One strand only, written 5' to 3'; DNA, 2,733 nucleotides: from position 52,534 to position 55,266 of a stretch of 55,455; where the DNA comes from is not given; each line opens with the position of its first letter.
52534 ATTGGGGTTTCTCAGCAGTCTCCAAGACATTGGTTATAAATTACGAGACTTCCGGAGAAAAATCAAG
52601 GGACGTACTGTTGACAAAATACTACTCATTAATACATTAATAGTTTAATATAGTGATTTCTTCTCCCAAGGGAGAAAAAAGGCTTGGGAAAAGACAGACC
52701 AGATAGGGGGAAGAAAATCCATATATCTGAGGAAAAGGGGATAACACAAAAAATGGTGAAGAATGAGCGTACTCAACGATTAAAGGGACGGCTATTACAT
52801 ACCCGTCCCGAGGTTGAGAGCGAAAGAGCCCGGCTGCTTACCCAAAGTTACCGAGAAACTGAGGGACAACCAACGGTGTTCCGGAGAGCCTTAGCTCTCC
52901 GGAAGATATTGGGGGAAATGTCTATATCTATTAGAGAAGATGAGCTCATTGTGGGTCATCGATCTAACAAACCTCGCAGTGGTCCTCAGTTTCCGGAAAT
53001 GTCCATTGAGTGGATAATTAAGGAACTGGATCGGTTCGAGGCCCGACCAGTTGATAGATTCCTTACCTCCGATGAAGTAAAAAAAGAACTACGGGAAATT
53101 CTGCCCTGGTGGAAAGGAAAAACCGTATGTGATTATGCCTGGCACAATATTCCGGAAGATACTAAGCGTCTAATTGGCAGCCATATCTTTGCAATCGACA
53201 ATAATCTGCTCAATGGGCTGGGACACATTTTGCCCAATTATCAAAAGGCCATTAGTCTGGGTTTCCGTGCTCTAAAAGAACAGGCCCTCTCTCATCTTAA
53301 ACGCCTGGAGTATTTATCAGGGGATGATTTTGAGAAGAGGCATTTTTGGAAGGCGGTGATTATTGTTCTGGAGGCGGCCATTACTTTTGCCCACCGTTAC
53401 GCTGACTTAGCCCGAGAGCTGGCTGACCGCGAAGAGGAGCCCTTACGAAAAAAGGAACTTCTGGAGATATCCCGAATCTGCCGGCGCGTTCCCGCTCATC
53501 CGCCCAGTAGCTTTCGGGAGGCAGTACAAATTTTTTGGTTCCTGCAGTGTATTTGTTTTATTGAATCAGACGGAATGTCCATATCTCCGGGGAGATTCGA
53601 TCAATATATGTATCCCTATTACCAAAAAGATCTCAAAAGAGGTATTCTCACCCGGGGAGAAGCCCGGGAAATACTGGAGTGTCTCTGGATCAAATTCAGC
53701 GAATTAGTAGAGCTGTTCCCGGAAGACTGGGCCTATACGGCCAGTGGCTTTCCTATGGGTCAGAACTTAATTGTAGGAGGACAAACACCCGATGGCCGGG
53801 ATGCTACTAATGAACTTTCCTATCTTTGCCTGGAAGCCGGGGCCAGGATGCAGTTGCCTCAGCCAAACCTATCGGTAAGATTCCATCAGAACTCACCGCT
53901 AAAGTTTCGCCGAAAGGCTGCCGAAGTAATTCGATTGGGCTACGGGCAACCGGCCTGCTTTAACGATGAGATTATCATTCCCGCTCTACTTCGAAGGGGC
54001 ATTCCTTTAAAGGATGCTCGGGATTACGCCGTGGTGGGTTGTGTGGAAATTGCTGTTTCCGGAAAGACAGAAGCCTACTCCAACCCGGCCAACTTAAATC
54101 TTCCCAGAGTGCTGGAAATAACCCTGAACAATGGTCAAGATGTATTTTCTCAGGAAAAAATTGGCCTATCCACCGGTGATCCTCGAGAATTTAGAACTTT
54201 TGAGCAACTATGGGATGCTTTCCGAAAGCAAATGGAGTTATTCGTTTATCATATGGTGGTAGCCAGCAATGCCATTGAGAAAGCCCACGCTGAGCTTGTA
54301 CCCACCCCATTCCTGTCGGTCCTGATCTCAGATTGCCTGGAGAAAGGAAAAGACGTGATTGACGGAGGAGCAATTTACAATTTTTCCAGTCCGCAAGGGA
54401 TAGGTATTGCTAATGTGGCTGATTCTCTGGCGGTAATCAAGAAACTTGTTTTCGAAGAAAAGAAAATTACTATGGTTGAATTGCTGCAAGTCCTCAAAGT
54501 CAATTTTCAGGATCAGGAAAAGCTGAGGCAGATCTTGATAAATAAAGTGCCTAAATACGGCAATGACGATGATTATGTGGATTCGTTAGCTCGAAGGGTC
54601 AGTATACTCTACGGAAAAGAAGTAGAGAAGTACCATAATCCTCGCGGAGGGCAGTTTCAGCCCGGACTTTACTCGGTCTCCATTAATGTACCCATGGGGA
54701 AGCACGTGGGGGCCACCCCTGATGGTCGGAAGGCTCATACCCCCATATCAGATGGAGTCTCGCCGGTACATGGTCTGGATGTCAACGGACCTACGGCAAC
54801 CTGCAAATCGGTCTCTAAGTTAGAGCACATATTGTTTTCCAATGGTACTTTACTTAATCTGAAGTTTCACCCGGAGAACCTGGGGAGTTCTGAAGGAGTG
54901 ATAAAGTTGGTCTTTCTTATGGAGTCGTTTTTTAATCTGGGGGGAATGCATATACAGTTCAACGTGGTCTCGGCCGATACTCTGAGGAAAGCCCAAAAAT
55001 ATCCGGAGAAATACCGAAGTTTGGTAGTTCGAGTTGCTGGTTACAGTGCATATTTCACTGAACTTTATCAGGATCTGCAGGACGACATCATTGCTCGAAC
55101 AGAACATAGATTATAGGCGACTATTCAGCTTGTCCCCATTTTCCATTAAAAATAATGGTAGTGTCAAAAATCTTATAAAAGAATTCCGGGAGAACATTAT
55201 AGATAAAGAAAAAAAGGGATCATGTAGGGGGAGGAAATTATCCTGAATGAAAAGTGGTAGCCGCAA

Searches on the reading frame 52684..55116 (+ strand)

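Call 56: search_protein_families(library=pfam, proteins=[window:52684-55116:+], max_evalue=0.001)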
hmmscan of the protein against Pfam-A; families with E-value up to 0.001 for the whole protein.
window:52684-55116:+ (810 aa): 2 families
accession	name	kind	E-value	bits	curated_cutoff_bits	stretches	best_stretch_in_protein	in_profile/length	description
PF02901.20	PFL-like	-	3.1e-243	809.6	24.3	1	28-672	3-647/647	Pyruvate formate lyase-like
PF01228.26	Gly_radical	-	1.5e-32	112.7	22.2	1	689-792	2-106/106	Glycine radical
